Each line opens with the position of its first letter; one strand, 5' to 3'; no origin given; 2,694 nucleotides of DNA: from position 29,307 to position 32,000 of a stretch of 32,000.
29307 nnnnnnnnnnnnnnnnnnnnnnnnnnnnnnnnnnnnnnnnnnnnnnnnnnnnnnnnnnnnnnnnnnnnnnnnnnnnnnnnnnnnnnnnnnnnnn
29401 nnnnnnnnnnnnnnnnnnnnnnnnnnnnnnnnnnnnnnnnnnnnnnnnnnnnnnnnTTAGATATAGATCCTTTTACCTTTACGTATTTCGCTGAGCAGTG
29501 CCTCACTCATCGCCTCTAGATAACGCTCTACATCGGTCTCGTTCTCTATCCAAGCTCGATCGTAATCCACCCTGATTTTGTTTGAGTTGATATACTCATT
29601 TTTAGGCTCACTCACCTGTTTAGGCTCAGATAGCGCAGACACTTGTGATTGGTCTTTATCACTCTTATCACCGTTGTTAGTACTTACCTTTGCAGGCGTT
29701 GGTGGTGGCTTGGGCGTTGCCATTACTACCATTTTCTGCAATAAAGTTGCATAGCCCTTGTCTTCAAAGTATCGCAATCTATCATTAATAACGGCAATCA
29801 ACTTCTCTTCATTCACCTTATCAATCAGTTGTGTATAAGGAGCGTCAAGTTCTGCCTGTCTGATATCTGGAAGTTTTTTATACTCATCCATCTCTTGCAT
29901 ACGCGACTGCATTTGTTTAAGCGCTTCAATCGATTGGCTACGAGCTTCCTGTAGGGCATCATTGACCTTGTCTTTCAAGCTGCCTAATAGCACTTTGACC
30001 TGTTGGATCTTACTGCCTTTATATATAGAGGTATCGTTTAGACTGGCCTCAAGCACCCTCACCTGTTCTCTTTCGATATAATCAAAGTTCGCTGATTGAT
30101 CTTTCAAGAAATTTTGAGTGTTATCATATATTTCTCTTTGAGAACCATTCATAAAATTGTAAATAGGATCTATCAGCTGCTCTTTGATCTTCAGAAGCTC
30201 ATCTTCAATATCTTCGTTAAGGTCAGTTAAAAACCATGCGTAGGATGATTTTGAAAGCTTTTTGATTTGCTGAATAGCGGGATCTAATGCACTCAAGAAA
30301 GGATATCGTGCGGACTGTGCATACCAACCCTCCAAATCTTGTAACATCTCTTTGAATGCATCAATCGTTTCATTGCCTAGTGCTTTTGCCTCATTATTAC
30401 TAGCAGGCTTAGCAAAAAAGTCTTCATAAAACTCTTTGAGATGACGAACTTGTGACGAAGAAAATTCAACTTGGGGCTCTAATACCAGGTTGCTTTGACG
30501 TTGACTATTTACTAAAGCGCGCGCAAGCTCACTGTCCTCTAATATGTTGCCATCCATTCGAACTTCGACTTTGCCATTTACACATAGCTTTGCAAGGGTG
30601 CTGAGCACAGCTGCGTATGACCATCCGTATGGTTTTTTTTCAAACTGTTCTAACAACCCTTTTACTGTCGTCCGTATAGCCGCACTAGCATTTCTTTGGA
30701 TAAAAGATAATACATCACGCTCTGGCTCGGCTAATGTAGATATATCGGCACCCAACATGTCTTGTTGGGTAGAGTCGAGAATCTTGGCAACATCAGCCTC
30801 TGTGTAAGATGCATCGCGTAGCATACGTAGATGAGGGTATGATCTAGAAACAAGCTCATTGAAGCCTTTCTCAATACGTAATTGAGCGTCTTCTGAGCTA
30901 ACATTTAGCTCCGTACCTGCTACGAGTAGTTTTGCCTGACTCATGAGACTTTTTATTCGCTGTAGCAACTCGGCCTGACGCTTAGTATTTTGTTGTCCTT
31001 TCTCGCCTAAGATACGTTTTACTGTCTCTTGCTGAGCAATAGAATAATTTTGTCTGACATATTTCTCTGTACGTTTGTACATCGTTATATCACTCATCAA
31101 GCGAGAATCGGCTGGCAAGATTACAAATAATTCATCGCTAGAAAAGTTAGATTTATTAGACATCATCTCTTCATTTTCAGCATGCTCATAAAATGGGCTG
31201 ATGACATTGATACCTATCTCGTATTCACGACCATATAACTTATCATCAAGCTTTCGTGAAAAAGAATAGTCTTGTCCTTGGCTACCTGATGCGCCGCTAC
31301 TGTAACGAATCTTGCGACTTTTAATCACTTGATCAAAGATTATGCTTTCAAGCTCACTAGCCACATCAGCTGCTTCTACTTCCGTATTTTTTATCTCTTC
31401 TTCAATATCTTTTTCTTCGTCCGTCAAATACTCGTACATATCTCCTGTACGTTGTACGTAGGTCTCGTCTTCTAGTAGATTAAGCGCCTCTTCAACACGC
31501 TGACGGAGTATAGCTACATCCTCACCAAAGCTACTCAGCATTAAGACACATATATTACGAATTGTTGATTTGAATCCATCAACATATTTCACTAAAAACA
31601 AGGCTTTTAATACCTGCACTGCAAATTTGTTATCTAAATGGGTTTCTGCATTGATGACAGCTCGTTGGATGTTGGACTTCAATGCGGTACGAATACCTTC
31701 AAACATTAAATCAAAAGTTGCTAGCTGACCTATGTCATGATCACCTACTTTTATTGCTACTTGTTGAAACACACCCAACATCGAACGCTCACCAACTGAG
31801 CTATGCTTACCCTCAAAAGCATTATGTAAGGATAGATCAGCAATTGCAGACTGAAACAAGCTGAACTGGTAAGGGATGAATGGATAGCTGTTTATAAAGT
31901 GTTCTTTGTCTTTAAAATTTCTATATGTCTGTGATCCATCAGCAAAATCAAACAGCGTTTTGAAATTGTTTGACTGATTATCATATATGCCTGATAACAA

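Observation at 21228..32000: BREX type 1 operon in which the terminal brxL position is occupied by a DUF262/DUF1524 protein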

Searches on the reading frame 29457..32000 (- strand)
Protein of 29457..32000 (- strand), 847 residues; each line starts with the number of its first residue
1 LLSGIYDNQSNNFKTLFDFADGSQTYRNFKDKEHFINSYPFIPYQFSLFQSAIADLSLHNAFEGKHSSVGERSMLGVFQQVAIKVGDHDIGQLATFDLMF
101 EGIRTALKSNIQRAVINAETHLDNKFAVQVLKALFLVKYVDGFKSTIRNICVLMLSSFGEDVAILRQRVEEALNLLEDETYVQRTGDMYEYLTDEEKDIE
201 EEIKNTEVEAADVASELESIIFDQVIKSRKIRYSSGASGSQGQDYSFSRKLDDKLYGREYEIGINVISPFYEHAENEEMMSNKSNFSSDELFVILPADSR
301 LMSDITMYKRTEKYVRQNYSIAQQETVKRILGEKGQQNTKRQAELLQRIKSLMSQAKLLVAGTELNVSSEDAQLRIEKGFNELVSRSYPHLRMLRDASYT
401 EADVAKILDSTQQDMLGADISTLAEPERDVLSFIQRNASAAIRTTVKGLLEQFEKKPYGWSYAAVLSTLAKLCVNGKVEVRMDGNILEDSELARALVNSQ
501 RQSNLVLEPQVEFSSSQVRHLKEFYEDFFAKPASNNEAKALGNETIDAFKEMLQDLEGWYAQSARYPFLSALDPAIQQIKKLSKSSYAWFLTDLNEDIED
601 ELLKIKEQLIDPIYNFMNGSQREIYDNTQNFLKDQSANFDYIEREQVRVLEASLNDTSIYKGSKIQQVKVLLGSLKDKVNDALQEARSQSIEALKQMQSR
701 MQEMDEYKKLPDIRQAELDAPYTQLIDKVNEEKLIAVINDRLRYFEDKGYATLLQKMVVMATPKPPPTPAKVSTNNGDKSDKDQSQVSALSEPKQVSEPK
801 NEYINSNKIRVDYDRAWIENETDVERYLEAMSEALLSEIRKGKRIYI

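Call 3: search_protein_families(library=pfam, proteins=[window:29457-32000:-])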
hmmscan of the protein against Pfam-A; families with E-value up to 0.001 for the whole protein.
window:29457-32000:- (847 aa): 3 families
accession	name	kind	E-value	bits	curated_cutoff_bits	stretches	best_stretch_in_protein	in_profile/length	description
PF25796.1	BREX_BrxC_4th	-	2.4e-52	177.4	27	1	206-383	1-173/173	BREX ATP-binding protein BrxC 4th domain with six-stranded beta sheet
PF25792.1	BREX_BrxC_helical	-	2.4e-24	86.4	27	1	517-638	1-122/123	BREX ATP-binding protein BrxC alpha helical domain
PF25791.1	BREX_BrxC_wHTH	-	4e-15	56.3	27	1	400-507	11-122/126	BREX ATP-binding protein BrxC winged helix-turn-helix domain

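Call 4: search_protein_families(library=padloc, proteins=[window:29457-32000:-])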
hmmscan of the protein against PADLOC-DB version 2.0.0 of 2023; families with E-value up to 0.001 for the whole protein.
window:29457-32000:- (847 aa): 6 families
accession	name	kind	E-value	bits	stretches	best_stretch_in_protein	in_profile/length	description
PDLC02479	BrxC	-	0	1160.9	1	2-847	350-1172/1172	BrxC-PglY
PDLC02471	BrxC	-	8e-149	495.9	1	2-846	353-1188/1190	BrxC-PglY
PDLC02491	BrxC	-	1.1e-44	150.8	1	3-399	366-768/794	BrxC-PglY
PDLC02476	BrxC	-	3.9e-22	75.7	1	32-738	383-1110/1180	BrxC-PglY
PDLC02489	BrxC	-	3.5e-21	73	1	22-718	366-1049/1146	BrxC-PglY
PDLC02484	BrxC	-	1.8e-20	70.5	1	15-534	378-905/1186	BrxC-PglY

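Call 7: search_protein_families(library=ncbifam, proteins=[window:29457-32000:-])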
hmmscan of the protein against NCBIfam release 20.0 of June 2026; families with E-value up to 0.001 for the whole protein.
window:29457-32000:- (847 aa): 1 family
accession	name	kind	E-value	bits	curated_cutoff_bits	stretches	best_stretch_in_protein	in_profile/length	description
NF033441.0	BREX_BrxC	hypoth_equivalog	2.1e-215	718.5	400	1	2-835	351-1172/1173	BREX system P-loop protein BrxC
